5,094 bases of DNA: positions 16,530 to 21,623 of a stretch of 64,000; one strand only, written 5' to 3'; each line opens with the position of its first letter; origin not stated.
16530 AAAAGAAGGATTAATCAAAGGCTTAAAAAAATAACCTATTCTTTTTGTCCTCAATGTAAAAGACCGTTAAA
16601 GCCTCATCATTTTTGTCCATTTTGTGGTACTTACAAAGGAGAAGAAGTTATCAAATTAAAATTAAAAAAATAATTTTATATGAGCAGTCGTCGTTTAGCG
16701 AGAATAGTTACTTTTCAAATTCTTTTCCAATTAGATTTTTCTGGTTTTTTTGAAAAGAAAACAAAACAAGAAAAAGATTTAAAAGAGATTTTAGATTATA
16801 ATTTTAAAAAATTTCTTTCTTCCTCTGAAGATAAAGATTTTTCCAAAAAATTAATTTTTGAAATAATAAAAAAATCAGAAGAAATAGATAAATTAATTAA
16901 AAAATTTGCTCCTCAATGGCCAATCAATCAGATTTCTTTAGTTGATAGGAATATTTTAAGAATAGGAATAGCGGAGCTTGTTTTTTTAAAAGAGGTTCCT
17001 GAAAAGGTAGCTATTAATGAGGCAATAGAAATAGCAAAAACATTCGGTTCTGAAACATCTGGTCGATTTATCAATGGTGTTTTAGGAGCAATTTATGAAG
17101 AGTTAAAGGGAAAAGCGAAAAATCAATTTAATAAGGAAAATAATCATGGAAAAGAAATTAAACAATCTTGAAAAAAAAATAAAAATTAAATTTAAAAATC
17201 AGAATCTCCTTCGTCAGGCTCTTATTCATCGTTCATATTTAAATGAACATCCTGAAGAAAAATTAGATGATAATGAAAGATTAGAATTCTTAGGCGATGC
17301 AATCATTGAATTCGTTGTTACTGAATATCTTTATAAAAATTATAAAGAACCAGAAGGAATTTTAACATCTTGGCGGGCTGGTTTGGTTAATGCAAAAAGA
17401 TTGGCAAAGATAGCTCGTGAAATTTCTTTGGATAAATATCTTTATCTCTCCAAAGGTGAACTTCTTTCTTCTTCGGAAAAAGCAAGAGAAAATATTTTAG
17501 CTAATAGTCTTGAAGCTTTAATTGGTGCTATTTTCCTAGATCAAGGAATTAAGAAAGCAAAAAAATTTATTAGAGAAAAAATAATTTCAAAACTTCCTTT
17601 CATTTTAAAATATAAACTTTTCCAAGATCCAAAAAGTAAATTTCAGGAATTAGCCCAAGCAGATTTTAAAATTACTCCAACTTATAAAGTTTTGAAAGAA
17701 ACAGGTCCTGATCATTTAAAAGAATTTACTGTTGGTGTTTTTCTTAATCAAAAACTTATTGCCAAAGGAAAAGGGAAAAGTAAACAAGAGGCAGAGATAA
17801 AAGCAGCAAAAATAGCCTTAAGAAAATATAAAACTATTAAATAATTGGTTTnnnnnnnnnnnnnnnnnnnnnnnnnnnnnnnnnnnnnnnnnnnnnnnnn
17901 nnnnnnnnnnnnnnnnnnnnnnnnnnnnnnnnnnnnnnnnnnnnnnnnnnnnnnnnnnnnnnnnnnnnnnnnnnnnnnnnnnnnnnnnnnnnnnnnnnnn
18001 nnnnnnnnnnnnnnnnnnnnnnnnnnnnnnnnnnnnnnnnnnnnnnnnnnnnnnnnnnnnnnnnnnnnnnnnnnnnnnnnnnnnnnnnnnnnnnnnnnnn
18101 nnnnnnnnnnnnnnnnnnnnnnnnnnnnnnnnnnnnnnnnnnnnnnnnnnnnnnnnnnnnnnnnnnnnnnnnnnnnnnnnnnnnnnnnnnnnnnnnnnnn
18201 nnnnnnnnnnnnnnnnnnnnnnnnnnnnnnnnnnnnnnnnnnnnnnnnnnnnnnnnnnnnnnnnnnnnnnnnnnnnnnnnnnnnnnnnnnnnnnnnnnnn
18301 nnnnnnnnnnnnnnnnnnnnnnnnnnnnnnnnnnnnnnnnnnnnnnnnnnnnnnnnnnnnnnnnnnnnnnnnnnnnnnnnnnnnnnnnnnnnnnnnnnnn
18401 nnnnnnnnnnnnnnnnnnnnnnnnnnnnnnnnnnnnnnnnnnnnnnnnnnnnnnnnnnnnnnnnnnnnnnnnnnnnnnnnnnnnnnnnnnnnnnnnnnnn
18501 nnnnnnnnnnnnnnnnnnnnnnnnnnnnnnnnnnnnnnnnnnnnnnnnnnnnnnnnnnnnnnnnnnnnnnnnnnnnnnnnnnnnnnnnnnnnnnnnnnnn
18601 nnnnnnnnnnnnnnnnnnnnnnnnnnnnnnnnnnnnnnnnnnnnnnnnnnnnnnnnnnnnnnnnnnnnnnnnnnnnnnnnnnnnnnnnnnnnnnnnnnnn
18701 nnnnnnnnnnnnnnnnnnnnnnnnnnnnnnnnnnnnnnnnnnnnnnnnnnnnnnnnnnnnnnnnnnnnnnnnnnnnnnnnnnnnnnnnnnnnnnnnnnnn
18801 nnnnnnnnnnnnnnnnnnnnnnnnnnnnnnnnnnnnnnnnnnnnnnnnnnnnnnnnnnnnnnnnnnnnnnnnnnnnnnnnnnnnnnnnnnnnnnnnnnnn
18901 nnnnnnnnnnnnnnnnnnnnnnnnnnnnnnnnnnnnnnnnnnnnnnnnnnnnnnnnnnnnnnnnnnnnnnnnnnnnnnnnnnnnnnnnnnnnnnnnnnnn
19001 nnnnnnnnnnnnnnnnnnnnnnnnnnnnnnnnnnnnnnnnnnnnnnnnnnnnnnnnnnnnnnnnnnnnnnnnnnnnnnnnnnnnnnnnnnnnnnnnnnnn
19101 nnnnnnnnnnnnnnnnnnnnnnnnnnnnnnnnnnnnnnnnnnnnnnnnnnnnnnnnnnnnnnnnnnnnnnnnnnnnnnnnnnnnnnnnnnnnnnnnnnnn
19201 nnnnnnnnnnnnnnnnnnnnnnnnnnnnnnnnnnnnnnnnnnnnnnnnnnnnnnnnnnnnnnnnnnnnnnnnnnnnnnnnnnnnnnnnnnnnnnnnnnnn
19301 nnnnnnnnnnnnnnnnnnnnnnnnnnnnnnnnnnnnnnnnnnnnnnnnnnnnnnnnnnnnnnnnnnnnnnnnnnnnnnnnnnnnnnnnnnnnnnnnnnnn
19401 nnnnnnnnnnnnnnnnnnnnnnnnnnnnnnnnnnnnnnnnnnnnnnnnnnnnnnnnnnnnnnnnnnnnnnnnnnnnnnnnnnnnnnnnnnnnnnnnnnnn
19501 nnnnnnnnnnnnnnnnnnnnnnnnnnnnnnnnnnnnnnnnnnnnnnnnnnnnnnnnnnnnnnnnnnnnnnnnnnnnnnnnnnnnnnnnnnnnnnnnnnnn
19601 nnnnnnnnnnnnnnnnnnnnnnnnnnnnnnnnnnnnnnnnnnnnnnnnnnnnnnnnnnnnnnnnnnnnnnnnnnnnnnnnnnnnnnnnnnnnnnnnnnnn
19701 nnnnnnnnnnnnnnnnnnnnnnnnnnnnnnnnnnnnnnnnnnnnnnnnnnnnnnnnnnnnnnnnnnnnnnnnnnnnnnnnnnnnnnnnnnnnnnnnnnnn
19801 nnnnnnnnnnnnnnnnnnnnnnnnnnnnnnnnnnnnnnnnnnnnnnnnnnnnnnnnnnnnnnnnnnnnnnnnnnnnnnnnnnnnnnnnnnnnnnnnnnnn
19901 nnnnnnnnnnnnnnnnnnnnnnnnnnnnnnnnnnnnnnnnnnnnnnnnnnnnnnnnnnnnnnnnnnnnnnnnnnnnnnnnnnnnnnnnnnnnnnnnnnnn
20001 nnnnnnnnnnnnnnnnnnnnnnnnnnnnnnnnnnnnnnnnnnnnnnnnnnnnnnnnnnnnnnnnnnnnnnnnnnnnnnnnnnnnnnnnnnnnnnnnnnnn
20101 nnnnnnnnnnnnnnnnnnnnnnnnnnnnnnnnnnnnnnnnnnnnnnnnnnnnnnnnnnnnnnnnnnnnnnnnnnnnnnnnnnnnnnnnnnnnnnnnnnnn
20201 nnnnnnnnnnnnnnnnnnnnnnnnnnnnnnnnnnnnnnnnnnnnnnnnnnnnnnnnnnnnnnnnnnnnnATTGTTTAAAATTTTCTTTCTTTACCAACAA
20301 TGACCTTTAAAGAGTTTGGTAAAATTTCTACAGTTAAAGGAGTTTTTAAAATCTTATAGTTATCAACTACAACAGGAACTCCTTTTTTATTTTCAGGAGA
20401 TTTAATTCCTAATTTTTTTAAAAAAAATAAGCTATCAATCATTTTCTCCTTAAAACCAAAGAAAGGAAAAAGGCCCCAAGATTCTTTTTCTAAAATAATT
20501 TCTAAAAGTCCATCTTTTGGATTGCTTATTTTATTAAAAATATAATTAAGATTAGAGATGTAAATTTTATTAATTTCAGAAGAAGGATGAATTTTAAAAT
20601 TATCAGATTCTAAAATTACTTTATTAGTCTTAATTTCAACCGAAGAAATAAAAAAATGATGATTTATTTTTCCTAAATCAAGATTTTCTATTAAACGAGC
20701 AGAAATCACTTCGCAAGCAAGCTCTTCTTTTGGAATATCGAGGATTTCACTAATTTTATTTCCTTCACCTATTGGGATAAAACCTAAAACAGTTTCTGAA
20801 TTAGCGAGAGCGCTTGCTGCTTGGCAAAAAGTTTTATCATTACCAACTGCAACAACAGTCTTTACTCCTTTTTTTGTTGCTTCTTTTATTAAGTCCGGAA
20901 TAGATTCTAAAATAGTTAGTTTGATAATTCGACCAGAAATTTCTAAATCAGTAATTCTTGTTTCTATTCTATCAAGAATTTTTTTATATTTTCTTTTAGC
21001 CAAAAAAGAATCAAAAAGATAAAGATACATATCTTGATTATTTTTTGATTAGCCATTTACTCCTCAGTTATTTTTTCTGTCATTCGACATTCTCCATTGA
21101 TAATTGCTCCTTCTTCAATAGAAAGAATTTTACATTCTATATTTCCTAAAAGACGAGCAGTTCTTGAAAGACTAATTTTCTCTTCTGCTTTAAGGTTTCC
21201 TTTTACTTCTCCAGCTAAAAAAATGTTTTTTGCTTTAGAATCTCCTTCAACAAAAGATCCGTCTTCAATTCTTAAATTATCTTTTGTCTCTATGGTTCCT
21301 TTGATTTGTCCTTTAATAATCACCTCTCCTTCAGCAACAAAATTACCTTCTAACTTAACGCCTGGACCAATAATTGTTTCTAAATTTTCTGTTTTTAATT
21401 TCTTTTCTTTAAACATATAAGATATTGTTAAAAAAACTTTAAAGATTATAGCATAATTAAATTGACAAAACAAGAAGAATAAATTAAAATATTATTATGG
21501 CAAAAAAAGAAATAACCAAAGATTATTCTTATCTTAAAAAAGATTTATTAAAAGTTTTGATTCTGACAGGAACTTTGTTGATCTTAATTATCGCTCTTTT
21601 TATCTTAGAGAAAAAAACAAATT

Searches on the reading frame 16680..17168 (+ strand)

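Call 39: search_protein_families(library=pfam, proteins=[window:16680-17168:+], max_evalue=0.00001)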
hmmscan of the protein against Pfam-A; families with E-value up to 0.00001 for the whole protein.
window:16680-17168:+ (163 aa): 1 family
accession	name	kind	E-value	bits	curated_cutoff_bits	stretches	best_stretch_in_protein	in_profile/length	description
PF01029.23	NusB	-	2.4e-38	132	23.1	1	7-139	3-132/133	NusB family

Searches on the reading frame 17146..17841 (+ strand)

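Call 39: search_protein_families(library=pfam, proteins=[window:17146-17841:+], max_evalue=0.00001)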
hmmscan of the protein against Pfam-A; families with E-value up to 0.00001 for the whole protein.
window:17146-17841:+ (232 aa): 4 families
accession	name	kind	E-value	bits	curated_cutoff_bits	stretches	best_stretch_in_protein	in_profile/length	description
PF14622.11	Ribonucleas_3_3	-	9.8e-42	142.6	35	1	18-149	1-127/128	Ribonuclease-III-like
PF00636.31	Ribonuclease_3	-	1.6e-24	87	27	1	44-134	1-102/102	Ribonuclease III domain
PF00035.32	dsrm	-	5e-16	59.5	23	1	162-227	1-65/66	Double-stranded RNA binding motif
PF22935.1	RM44_endonuclase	-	6.8e-10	39.6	27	1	10-129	11-139/139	Large ribosomal subunit protein mL44, endonuclease domain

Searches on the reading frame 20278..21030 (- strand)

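Call 39: search_protein_families(library=pfam, proteins=[window:20278-21030:-], max_evalue=0.00001)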
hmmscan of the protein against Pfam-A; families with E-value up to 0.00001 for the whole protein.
window:20278-21030:- (251 aa): 1 family
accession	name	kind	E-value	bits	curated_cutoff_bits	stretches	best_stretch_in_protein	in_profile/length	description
PF00781.29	DAGK_cat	-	1.4e-11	44.5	23.6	1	11-122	11-125/125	Diacylglycerol kinase catalytic domain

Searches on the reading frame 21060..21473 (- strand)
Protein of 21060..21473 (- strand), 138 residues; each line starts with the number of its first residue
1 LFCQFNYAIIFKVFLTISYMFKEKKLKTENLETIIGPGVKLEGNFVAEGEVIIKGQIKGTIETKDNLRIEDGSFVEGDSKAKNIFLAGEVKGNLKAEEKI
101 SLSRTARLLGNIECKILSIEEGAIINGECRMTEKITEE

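Call 39: search_protein_families(library=pfam, proteins=[window:21060-21473:-], max_evalue=0.00001)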
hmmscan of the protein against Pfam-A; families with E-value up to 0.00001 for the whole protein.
window:21060-21473:- (138 aa): 1 family
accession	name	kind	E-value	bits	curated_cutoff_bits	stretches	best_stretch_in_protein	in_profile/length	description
PF04519.19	Bactofilin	-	3.8e-26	91.6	27.9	1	33-129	1-97/98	Polymer-forming cytoskeletal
